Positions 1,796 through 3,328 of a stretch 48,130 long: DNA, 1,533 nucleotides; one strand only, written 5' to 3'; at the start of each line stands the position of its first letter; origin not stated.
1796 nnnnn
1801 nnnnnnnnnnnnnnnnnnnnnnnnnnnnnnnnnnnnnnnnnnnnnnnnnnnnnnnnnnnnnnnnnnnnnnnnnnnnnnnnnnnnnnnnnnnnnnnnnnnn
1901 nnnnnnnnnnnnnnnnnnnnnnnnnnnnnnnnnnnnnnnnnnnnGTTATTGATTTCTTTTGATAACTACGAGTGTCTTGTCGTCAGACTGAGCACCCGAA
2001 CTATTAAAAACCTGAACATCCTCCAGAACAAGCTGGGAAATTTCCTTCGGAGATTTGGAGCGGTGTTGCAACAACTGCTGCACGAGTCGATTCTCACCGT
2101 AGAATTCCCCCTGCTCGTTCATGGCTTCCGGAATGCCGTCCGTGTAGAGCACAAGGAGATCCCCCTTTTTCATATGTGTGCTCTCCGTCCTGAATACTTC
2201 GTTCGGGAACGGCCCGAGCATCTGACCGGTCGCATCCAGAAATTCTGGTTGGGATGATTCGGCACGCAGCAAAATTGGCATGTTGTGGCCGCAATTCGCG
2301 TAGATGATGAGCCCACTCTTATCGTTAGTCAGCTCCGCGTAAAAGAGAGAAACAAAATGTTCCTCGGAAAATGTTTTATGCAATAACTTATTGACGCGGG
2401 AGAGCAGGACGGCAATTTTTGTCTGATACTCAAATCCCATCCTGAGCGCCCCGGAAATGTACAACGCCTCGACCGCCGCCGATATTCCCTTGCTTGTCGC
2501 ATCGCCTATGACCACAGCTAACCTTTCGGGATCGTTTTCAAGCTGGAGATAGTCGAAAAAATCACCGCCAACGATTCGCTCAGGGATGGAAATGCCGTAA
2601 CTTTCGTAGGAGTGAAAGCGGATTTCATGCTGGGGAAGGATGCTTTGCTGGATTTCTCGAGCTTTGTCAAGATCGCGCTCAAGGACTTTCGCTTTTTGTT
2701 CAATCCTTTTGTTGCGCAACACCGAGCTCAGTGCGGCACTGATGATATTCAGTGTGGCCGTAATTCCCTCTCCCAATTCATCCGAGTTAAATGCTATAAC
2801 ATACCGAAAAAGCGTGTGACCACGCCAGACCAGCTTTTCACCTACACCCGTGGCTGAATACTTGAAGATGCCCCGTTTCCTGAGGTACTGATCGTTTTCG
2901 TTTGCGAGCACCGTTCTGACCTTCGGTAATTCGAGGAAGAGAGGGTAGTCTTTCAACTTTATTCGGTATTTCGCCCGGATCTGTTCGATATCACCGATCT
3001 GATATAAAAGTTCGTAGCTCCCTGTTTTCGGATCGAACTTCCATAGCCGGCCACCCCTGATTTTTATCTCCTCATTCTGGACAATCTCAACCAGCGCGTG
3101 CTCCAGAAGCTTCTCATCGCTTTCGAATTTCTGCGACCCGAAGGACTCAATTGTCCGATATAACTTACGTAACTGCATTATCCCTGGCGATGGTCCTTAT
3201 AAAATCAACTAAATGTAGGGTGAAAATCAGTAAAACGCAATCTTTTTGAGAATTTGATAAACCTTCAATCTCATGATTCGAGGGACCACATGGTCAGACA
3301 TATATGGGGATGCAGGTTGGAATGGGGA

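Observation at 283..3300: Self-contained GAF-PP2C(SpoIIE) phosphatase plus HerA-like ATPase cassette: candidate undescribed HerA-partner system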

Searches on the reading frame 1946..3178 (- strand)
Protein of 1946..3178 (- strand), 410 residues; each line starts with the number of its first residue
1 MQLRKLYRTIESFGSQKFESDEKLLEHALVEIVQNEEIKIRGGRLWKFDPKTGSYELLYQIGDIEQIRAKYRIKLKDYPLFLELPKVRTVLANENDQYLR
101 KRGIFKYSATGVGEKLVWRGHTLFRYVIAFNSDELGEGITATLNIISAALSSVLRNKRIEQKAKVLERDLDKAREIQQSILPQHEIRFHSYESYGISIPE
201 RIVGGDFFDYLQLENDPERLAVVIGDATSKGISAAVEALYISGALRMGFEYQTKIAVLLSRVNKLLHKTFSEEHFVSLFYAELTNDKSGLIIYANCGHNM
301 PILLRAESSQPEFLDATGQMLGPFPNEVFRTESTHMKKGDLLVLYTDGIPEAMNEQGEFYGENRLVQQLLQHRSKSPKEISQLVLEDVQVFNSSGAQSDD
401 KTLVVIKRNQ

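Call 3: search_protein_families(library=pfam, proteins=[window:1946-3178:-], max_evalue=0.01)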
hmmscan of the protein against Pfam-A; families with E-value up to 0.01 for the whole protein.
window:1946-3178:- (410 aa): 1 family
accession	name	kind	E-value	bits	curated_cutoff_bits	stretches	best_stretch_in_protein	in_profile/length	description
PF07228.17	SpoIIE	-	1.7e-44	152.5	25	1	217-408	2-191/192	Stage II sporulation protein E (SpoIIE)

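Call 4: search_protein_families(library=padloc, proteins=[window:1946-3178:-], max_evalue=0.01)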
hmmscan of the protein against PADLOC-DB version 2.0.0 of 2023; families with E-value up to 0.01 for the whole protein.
window:1946-3178:- (410 aa): 0 families

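Call 5: search_protein_families(library=ncbifam, proteins=[window:1946-3178:-], max_evalue=0.01)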
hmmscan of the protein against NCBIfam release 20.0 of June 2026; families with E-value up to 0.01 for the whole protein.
window:1946-3178:- (410 aa): 4 families
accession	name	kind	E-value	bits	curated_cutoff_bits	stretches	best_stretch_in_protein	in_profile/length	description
NF045505.1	RR_RssB_Pseudo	equivalog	1.4e-09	37.6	700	1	156-374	142-363/394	two-component system response regulator RssB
TIGR02865.1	spore_II_E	equivalog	9e-09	33.9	490.8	1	330-407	688-762/764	stage II sporulation protein E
NF038263.1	prot_phos_SiaA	equivalog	5.3e-06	25.3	700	1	156-405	401-654/658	biofilm regulation protein phosphatase SiaA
TIGR04400.1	RK_trnsloc_Pase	equivalog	5.2e-05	22.5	200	1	164-392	119-340/358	Arg-Lys translocation region protein phosphatase RktP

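Call 17: find_homologous_proteins(query=window:1946-3178:-, max_evalue=0.00001)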
Query window:1946-3178:- (410 aa): 2588 proteins with E <= 0.00001 among 8000 candidates; the best 120 are listed.
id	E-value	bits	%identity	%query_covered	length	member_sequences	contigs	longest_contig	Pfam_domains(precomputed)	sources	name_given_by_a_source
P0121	2.4e-267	904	100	100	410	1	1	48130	PF07228.18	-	-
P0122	9.4e-237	803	86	100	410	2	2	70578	PF07228.18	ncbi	-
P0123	2.3e-232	789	85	100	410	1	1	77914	PF07228.18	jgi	jgi:sigma-B regulation protein RsbU (phosphoserine phosphatase)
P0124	4.9e-214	728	77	100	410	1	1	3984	PF07228.18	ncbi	-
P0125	3.6e-212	722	76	100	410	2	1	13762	PF07228.18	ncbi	-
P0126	2.5e-209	713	77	100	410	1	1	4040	PF07228.18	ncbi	-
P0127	3.4e-208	709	77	99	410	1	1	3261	PF07228.18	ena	-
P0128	3.1e-207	706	75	100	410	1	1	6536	PF07228.18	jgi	-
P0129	3.8e-205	699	74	100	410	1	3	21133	PF07228.18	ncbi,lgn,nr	ncbi:MAG: serine/threonine-protein phosphatase [Ignavibacteriae bacterium]|nr:serine/threonine-prote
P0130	6.7e-204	695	74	100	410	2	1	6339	PF07228.18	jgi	jgi:sigma-B regulation protein RsbU (phosphoserine phosphatase)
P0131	5.3e-201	685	72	100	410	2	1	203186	PF07228.18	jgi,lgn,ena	-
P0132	1.3e-200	684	73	100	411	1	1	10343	PF07228.18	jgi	jgi:sigma-B regulation protein RsbU (phosphoserine phosphatase)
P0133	2.4e-198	677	71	100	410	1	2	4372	PF07228.18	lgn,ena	-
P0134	3.9e-198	676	72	100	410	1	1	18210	PF07228.18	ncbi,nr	ncbi:MAG: serine/threonine-protein phosphatase [Ignavibacteriae bacterium]|nr:serine/threonine-prote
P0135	2.8e-196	670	71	100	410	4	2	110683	PF07228.18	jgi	-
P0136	2.8e-196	670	71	100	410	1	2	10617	PF07228.18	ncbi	-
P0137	1.4e-195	668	71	100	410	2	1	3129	PF07228.18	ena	-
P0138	5.2e-195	666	71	100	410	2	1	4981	PF07228.18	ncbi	-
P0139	8.3e-195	665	72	100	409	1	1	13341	PF07228.18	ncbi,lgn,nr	ncbi:MAG: serine/threonine protein phosphatase [Chlorobiaceae bacterium]|nr:serine/threonine protein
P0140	1.6e-194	664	71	100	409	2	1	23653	PF07228.18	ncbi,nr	ncbi:MAG: PP2C family protein-serine/threonine phosphatase [Bacteroidota bacterium]|nr:PP2C family p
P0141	4.2e-194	663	71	100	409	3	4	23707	PF07228.18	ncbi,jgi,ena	jgi:sigma-B regulation protein RsbU (phosphoserine phosphatase)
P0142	1.5e-193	661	71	100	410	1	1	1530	PF07228.18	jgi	jgi:phosphoserine phosphatase RsbU/P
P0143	1.7e-193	661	70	100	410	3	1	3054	PF07228.18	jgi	jgi:phosphoserine phosphatase RsbU/P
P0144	1.1e-192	658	70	100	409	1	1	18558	PF07228.18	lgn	-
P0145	1.3e-192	658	70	100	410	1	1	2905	PF07228.18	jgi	jgi:serine phosphatase RsbU (regulator of sigma subunit)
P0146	1.3e-192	658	69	100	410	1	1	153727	PF07228.18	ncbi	-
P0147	1.5e-192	658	71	100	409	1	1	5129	PF07228.18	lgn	-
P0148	1.8e-192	657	71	100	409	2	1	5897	PF07228.18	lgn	-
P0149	2.8e-192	657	70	100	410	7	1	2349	PF07228.18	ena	-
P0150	6.1e-192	656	69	100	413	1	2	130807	PF07228.18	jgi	jgi:sigma-B regulation protein RsbU (phosphoserine phosphatase)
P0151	2.2e-191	654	70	100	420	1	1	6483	PF07228.18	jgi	jgi:sigma-B regulation protein RsbU (phosphoserine phosphatase)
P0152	2.9e-191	653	70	100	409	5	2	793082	PF07228.18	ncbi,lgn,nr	ncbi:MAG: serine/threonine-protein phosphatase [Ignavibacteriales bacterium]|nr:serine/threonine-pro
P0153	4.7e-191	653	69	100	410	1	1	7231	PF07228.18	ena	-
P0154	1.6e-190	651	70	100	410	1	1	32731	PF07228.18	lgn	-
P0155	1.8e-190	651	68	100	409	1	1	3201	PF07228.18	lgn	-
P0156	2.1e-190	651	68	100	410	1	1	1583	PF07228.18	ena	-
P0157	3.7e-190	650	70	100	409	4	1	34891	PF07228.18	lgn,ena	-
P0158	4.0e-190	650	69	100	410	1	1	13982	PF07228.18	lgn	-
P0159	5.0e-190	649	69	100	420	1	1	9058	PF07228.18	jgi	-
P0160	6.7e-190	649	69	100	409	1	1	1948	PF07228.18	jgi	jgi:sigma-B regulation protein RsbU (phosphoserine phosphatase)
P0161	1.2e-189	648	69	100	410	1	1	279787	PF07228.18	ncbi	-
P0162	1.3e-189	648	69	100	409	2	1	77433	PF07228.18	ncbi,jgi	-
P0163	1.3e-189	648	68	100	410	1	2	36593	PF07228.18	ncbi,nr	ncbi:MAG: serine/threonine-protein phosphatase [Ignavibacteria bacterium]|nr:serine/threonine-protei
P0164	1.5e-189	648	69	100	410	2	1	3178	PF07228.18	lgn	-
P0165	1.7e-189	648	68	100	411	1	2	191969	PF07228.18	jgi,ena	jgi:sigma-B regulation protein RsbU (phosphoserine phosphatase)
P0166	1.8e-189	647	68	100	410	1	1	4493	PF07228.18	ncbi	-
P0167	2.2e-189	647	68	100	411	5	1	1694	PF07228.18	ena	-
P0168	2.2e-189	647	70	100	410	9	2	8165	PF07228.18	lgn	-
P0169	3.9e-189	646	68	100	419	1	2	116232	PF07228.18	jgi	-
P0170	4.4e-189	646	68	100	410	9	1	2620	PF07228.18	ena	-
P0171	1.4e-188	645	68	100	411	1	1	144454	PF07228.18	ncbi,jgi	jgi:serine phosphatase RsbU (regulator of sigma subunit)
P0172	1.4e-188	645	69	100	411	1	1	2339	PF07228.18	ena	-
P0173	1.6e-188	644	68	100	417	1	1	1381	PF07228.18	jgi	jgi:sigma-B regulation protein RsbU (phosphoserine phosphatase)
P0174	2.2e-188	644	69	100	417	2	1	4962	PF07228.18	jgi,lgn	jgi:sigma-B regulation protein RsbU (phosphoserine phosphatase)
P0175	5.7e-188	643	69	100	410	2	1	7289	PF07228.18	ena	-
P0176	6.3e-188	642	67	100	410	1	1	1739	PF07228.18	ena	-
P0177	6.3e-188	642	68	100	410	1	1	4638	PF07228.18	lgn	-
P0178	7.6e-188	642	69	100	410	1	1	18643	PF07228.18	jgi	jgi:sigma-B regulation protein RsbU (phosphoserine phosphatase)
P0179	8.3e-188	642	69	100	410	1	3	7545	PF07228.18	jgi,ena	-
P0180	1.0e-187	642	68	100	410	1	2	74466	PF07228.18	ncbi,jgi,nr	ncbi:MAG TPA: PP2C family protein-serine/threonine phosphatase [Bacteroidota bacterium]|nr:PP2C fami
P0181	1.1e-187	642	69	100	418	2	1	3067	PF07228.18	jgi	jgi:sigma-B regulation protein RsbU (phosphoserine phosphatase)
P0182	1.7e-187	641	68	100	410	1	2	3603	PF07228.18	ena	-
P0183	3.4e-187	640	68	100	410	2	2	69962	PF07228.18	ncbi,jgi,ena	-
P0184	5.3e-187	639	68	100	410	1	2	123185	PF07228.18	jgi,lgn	jgi:sigma-B regulation protein RsbU (phosphoserine phosphatase)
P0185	5.9e-187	639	69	100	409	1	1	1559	PF07228.18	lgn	-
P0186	1.0e-186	638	67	100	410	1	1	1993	PF07228.18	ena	-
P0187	1.1e-186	638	68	100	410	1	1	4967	PF07228.18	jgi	jgi:sigma-B regulation protein RsbU (phosphoserine phosphatase)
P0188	1.8e-186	638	68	100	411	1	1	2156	PF07228.18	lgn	-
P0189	2.6e-186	637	69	100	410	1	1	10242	PF07228.18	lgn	-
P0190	2.7e-186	637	73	91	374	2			PF07228.18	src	-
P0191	3.0e-186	637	69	100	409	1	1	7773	PF07228.18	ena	-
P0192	3.3e-186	637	68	100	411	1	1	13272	PF07228.18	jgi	jgi:phosphoserine phosphatase RsbU/P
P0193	4.0e-186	636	68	100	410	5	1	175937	PF07228.18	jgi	jgi:phosphoserine phosphatase RsbU/P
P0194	1.2e-185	635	67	100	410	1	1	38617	PF07228.18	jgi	jgi:phosphoserine phosphatase RsbU/P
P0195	1.7e-185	634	67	100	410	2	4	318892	PF07228.18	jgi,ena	jgi:sigma-B regulation protein RsbU (phosphoserine phosphatase)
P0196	1.8e-185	634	67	100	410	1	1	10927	PF07228.18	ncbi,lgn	-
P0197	3.0e-185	634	68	100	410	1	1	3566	PF07228.18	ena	-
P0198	4.9e-185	633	66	100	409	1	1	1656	PF07228.18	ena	-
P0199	8.5e-185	632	69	100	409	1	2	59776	PF07228.18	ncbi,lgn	-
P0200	1.9e-184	631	68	100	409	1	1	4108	PF07228.18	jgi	jgi:sigma-B regulation protein RsbU (phosphoserine phosphatase)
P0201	2.4e-184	631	68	100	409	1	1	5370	PF07228.18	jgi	-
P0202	2.6e-184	631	67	100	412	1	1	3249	PF07228.18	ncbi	-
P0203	6.6e-184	629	68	100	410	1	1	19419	PF07228.18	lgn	-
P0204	3.3e-183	627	66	100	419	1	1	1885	PF07228.18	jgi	jgi:sigma-B regulation protein RsbU (phosphoserine phosphatase)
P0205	4.8e-183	626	66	100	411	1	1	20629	PF07228.18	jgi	jgi:phosphoserine phosphatase RsbU/P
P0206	1.1e-182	625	67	100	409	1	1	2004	PF07228.18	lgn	-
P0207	1.4e-182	625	67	100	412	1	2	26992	PF07228.18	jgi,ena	jgi:sigma-B regulation protein RsbU (phosphoserine phosphatase)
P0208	1.4e-182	625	67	100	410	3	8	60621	PF07228.18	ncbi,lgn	-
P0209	1.8e-182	624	70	94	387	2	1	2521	PF07228.18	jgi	jgi:sigma-B regulation protein RsbU (phosphoserine phosphatase)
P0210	2.2e-182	624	66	100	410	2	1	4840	PF07228.18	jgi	jgi:phosphoserine phosphatase RsbU/P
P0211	7.2e-182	622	66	100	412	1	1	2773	PF07228.18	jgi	jgi:phosphoserine phosphatase RsbU/P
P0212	8.7e-182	622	66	100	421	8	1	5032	PF07228.18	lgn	-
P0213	1.2e-181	622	66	100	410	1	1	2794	PF07228.18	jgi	-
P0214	2.1e-181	621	66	100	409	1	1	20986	PF07228.18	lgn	-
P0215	3.7e-181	620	66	100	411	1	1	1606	PF07228.18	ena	-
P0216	9.1e-181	619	65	100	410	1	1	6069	PF07228.18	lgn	-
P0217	1.3e-180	618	66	100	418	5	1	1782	PF07228.18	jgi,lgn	jgi:sigma-B regulation protein RsbU (phosphoserine phosphatase)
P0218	1.3e-180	618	65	100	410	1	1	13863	PF07228.18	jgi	jgi:sigma-B regulation protein RsbU (phosphoserine phosphatase)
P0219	1.4e-180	618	66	100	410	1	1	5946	PF07228.18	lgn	-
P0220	1.7e-180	618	66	100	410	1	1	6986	PF07228.18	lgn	-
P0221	1.7e-180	618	66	100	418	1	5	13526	PF07228.18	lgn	-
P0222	2.5e-180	617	66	100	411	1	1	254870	PF07228.18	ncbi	ncbi:MAG: PP2C family protein-serine/threonine phosphatase [Bacteroidota bacterium]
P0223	1.3e-179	615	66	100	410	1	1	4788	PF07228.18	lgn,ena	-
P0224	2.7e-179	614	66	100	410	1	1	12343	PF07228.18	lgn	-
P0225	5.5e-178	610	73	88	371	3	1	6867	PF07228.18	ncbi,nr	ncbi:MAG: serine/threonine-protein phosphatase [Ignavibacteriales bacterium]|nr:serine/threonine-pro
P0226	1.1e-177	609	65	100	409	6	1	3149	PF07228.18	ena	-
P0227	1.4e-177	608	67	94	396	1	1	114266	PF07228.18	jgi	-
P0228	1.9e-177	608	65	100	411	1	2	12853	PF07228.18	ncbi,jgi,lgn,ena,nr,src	ncbi:MAG TPA: PP2C family protein-serine/threonine phosphatase [Bacteroidota bacterium]|nr:PP2C fami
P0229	3.6e-177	607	64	100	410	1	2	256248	PF07228.18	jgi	jgi:sigma-B regulation protein RsbU (phosphoserine phosphatase)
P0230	3.6e-177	607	67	100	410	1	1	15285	PF07228.18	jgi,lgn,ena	-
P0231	7.3e-177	606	64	100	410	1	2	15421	PF07228.18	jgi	jgi:sigma-B regulation protein RsbU (phosphoserine phosphatase)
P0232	1.3e-176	605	63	100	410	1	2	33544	PF07228.18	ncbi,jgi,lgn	-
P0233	4.2e-176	604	64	100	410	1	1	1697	PF07228.18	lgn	-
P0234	5.6e-176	603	64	100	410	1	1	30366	PF07228.18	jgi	jgi:sigma-B regulation protein RsbU (phosphoserine phosphatase)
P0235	8.9e-176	602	64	100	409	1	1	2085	PF07228.18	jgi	-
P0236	2.4e-175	601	65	100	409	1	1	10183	PF07228.18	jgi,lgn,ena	-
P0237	3.2e-175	601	64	100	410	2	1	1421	PF07228.18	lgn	-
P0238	4.1e-175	600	64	100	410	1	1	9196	PF07228.18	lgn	-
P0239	1.0e-174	599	63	100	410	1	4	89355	PF07228.18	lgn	-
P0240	1.7e-174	598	64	100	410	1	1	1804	PF07228.18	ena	-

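Call 25: search_solved_structures(query=window:1946-3178:-, max_evalue=0.001)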
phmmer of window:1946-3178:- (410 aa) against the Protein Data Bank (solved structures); distinct sequences matched with E-value up to 0.001: 7.
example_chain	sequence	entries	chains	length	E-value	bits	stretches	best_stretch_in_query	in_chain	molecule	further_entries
3ke6_A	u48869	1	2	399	3.9e-10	42.3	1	194-352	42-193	Protein Rv1364c/MT1410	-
3es2_A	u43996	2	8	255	1.8e-07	33.6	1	156-353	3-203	Probable two-component response regulator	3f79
3eq2_A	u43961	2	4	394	4.1e-07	32.4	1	155-353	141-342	Probable two-component response regulator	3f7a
5mqh_A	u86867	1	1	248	6.1e-06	28.5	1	201-407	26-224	Serine phosphatase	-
6k4e_A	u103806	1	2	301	1.6e-05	27.1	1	156-404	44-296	Putative serine phosphatase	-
3t91_A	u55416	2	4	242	3.5e-05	26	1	202-407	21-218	Stage II sporulation protein E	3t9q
5ucg_A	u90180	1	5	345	3.9e-05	25.9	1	202-407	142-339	Stage II sporulation protein E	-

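Call 38: predict_structure(alignment_id=A1)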
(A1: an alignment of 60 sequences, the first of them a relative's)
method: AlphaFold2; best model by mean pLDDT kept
length: 410 residues; sequences in the alignment: 60
mean_pLDDT: 79.4   pTM: 0.57
mean pLDDT of the five models: 79.4, 78.6, 75.9, 72.1, 67.9
residues with pLDDT >= 90: 128; 70-90: 186; 50-70: 68; < 50: 28
segments of 3 or more residues with pLDDT < 50: 1-4, 159-180
pLDDT, mean of each block of 10 residues (from residue 1): 50 62 83 72 89 90 83 84 79 81 78 80 88 66 62 54 37 43 76 88 77 79 84 70 78 82 83 83 84 90 95 91 82 94 94 90 96 95 93 78 92
secondary structure, 60 per line:
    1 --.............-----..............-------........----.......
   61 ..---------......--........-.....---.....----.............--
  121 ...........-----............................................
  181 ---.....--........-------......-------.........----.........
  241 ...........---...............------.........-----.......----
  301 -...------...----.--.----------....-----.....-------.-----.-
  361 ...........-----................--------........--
elements in order: H3-15 H21-34 E42-49 E54-62 E72-74 H80-87 E89-93 H97-101 E106-118 E121-131 H137-180 E184-188 E191-198 E206-211 E219-227 H232-251 H255-269 E276-284 E290-296 E302-304 E311-313 E332-335 E341-345 H361-371 H377-392 E401-408

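Call 41: fold_search(model_id=the predicted structure, library=pdb)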
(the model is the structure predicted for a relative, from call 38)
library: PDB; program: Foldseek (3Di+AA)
matches with E <= 10: 874; with E <= 0.001: 215
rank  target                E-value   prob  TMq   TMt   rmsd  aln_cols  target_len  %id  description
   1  3f79_B                6.7e-13  1.00  0.43  0.72   5.4       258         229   20  Structure of pseudo-centered cell crystal form of the C-terminal phosphatase domain of P. aeruginosa RssB (released 2009-11-24)
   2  3f79_D                8.3e-13  1.00  0.45  0.77   4.6       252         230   21  Structure of pseudo-centered cell crystal form of the C-terminal phosphatase domain of P. aeruginosa RssB (released 2009-11-24)
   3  3es2_A                1.1e-12  1.00  0.45  0.77   4.7       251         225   21  Structure of the C-terminal phosphatase domain of P. aeruginonsa RssB (released 2009-10-20)
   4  3f79_F                1.5e-12  1.00  0.45  0.75   4.8       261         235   21  Structure of pseudo-centered cell crystal form of the C-terminal phosphatase domain of P. aeruginosa RssB (released 2009-11-24)
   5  6k4e_B                1.5e-12  1.00  0.50  0.80   3.5       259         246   18  SiaA-PP2C domain of Pseudomonas aeruginosa (released 2019-06-26)
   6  3f7a_B                1.6e-12  1.00  0.47  0.50  15.4       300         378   20  Structure of Orthorhombic crystal form of Pseudomonas aeruginosa RssB (released 2009-11-24)
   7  3f79_C                1.7e-12  1.00  0.46  0.78   4.5       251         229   22  Structure of pseudo-centered cell crystal form of the C-terminal phosphatase domain of P. aeruginosa RssB (released 2009-11-24)
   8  3ke6_A                2.4e-12  1.00  0.44  0.51   3.5       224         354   24  The crystal structure of the RsbU and RsbW domains of Rv1364c from Mycobacterium tuberculosis (released 2010-11-10)
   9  6k4e_A                3.0e-12  1.00  0.49  0.79   3.6       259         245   17  SiaA-PP2C domain of Pseudomonas aeruginosa (released 2019-06-26)
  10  3f79_E                3.3e-12  1.00  0.42  0.70   5.5       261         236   19  Structure of pseudo-centered cell crystal form of the C-terminal phosphatase domain of P. aeruginosa RssB (released 2009-11-24)
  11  3eq2_A                4.0e-12  1.00  0.43  0.47  13.1       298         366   20  Structure of Hexagonal Crystal form of Pseudomonas aeruginosa RssB (released 2009-10-20)
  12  3ke6_B                5.2e-12  1.00  0.45  0.52   3.2       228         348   24  The crystal structure of the RsbU and RsbW domains of Rv1364c from Mycobacterium tuberculosis (released 2010-11-10)
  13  5mqh                  1.3e-11  1.00  0.39  0.64   5.3       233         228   21  Structure of the Phosphatase Domain of the Cell Fate Determinant SpoIIE from Bacillus subtilis in a crystal form without (released 2017-05-31)
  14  3eq2_B                1.4e-11  1.00  0.41  0.45  14.3       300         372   19  Structure of Hexagonal Crystal form of Pseudomonas aeruginosa RssB (released 2009-10-20)
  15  3pu9_A                2.5e-11  1.00  0.46  0.78   2.9       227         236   17  Crystal structure of serine/threonine phosphatase Sphaerobacter thermophilus DSM 20745 (released 2010-12-22)
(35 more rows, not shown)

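Call 50: find_related_loci(query=window:1946-3178:-, collection=viral_contigs, flank=5000)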
Query window:1946-3178:- (410 aa) in viral_contigs; peptide patterns used: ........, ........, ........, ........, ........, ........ (x = any residue, [..] = any of these).
No stretch of DNA in the collection matches any of the patterns.
